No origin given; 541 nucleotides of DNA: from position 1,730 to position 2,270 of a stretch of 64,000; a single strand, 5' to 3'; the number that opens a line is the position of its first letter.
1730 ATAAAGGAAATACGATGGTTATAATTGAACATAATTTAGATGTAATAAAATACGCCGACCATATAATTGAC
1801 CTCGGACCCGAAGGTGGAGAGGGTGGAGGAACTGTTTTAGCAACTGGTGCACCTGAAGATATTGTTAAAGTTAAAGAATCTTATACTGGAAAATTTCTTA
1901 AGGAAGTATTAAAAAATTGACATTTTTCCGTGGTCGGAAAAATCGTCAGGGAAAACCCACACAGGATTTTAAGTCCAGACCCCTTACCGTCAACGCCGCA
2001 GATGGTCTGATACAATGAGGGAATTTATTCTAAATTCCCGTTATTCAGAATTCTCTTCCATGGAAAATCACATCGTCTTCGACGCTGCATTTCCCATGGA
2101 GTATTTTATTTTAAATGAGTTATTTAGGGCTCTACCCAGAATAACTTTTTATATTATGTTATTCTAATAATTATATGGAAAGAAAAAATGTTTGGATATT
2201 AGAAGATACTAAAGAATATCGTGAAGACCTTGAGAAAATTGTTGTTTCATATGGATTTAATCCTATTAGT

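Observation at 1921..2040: Family C: a ~120-nt three-hairpin element attached to the stop codon of three unrelated genes, with compensatory stem changes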

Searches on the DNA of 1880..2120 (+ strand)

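Call 18: search_rna_families(source=window, start=1880, end=2120, threshold=evalue, max_evalue=10, show_alignments=2)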
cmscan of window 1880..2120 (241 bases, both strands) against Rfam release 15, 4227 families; matches with E-value up to 10: 2.
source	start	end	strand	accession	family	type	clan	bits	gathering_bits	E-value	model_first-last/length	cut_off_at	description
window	1880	1926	+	RF02544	mt-tmRNA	Gene;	CL00001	16.5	65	3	31-77/77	5'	Mitochondrion-encoded tmRNA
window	1930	1976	+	RF02922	RAGATH-32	Cis-reg;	-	10.3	41.8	5.8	1-78/78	no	RAGATH-32 RNA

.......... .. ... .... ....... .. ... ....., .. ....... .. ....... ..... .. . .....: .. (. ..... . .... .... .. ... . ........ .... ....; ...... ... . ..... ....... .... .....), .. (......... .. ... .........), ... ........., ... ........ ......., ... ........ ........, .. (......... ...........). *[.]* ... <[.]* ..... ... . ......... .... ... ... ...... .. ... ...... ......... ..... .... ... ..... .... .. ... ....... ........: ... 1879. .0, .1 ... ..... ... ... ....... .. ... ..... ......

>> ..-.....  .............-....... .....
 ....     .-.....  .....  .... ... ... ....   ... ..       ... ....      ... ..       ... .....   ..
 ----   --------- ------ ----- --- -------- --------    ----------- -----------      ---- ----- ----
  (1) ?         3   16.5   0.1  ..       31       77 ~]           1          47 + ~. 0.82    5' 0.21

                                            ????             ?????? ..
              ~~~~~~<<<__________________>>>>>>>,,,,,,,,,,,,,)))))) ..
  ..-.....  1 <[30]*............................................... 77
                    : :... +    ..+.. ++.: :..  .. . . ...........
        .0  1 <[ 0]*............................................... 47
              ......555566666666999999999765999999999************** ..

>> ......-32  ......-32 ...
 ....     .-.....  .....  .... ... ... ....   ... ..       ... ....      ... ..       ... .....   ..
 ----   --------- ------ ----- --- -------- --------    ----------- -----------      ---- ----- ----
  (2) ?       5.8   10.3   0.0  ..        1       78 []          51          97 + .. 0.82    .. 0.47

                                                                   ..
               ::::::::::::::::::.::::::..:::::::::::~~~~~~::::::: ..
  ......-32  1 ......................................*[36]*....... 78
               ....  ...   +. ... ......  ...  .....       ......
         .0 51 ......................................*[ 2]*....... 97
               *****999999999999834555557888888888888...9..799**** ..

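Call 36: build_rna_model(alignment_id=A2)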
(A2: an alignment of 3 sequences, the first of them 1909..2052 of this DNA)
Model R1 built from alignment A2 (3 sequences, 160 columns); structure: RNAalifold consensus.
model positions 146; base pairs 38; branch points 3; effective number of sequences 1.26; information 0.59 bits per position. Calibrated on 0.2 Mb of random sequence (short: E-values are rough).
structure used (alignment columns):
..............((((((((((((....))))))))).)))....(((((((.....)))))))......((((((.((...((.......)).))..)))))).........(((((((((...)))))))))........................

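Call 37: search_with_rna_model(model_id=R1, sources=[window, L014, L015, L016, L018, L019], max_evalue=10, show_alignments=0)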
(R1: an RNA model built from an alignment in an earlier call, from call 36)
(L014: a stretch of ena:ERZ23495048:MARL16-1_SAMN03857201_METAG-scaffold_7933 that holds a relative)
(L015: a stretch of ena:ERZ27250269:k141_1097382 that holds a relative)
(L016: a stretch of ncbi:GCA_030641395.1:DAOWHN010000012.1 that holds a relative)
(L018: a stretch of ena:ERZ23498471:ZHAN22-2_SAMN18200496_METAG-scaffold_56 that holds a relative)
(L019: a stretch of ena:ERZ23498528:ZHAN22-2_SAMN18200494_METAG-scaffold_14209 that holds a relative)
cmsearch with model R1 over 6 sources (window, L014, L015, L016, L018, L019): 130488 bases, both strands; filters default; matches with E-value up to 10: 9.
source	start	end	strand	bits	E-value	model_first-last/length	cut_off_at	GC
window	1908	2053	+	169.5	4.7e-41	1-146/146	no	0.4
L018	9734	9879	+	169.5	4.7e-41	1-146/146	no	0.4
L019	4259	4404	+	169.5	4.7e-41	1-146/146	no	0.4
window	26451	26596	-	163.1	1.9e-39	1-146/146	no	0.34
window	34465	34608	+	144.3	1.2e-34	1-146/146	no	0.38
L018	3151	3297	+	131.4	2.5e-31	1-146/146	no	0.38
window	38753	38878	+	12.8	0.48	1-146/146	no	0.37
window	15152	15253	+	9.5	3.4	1-146/146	no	0.27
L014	175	254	-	8.9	4.7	1-146/146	no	0.29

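Call 48: search_with_rna_model(model_id=R1, sources=[L023, L024, L025], max_evalue=10)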
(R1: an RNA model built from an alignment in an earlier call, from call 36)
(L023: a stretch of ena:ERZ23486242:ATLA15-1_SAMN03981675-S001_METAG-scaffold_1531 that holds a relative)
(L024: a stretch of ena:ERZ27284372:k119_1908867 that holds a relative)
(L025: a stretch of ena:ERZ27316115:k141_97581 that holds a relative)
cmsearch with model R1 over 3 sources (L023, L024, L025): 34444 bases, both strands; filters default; matches with E-value up to 10: 3.
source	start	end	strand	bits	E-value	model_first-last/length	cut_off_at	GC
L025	315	428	-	11.6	0.26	1-146/146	no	0.32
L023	4388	4473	-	9.9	0.7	1-146/146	no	0.23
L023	197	280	+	9.6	0.84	1-146/146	no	0.26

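Call 55: search_with_rna_model(model_id=R1, sources=[window, L018], max_evalue=1, show_alignments=7, make_alignment=true)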
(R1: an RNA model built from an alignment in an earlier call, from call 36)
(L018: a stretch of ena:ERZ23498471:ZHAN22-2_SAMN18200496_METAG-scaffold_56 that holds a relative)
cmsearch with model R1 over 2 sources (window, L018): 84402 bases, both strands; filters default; matches with E-value up to 1: 6.
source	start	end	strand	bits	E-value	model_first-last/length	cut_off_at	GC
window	1908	2053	+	169.5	3e-41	1-146/146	no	0.4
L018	9734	9879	+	169.5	3e-41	1-146/146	no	0.4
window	26451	26596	-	163.1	1.3e-39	1-146/146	no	0.34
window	34465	34608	+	144.3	7.8e-35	1-146/146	no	0.38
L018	3151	3297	+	131.4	1.6e-31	1-146/146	no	0.38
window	38753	38878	+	12.8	0.31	1-146/146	no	0.37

Alignment A3: 6 matches aligned to the model, 207 columns, each read 5' to 3' on its own strand. Consensus structure (alignment columns), stored with it:
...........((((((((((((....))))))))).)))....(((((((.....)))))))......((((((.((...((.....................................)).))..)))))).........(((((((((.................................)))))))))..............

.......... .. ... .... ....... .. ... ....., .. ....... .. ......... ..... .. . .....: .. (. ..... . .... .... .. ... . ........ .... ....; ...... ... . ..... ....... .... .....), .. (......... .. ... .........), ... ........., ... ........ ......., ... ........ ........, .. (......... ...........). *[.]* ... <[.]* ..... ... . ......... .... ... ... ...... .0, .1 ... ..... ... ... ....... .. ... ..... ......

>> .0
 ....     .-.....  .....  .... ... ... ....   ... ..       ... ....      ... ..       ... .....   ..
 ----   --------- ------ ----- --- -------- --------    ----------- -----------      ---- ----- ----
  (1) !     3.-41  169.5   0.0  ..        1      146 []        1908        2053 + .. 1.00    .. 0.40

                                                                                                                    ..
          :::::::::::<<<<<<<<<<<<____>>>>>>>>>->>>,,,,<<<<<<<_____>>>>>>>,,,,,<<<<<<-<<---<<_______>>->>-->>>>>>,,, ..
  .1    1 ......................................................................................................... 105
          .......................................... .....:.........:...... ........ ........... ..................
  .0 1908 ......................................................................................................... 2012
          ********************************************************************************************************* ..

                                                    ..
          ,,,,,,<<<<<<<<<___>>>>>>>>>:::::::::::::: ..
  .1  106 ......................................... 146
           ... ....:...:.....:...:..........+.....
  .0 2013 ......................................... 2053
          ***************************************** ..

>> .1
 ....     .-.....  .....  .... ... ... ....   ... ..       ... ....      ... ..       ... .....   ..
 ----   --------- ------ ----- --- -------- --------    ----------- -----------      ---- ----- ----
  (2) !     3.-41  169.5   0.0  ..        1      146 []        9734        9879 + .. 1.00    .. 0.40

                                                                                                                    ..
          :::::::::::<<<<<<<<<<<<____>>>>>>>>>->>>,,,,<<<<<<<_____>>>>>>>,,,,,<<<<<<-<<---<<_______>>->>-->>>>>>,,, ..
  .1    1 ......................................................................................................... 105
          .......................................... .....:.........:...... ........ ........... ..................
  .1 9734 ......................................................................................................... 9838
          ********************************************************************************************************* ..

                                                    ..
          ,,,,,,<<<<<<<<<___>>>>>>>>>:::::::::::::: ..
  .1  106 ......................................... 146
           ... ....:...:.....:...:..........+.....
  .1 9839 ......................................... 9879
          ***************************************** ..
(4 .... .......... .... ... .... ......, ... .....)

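Call 64: search_with_rna_model(model_id=R1, sources=[L026, L027], max_evalue=10)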
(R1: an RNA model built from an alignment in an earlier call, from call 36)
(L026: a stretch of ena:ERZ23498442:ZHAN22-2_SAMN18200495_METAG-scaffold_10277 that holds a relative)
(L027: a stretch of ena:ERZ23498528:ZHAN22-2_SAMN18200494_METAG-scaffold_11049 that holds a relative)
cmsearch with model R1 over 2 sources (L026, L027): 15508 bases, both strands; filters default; matches with E-value up to 10: 0.
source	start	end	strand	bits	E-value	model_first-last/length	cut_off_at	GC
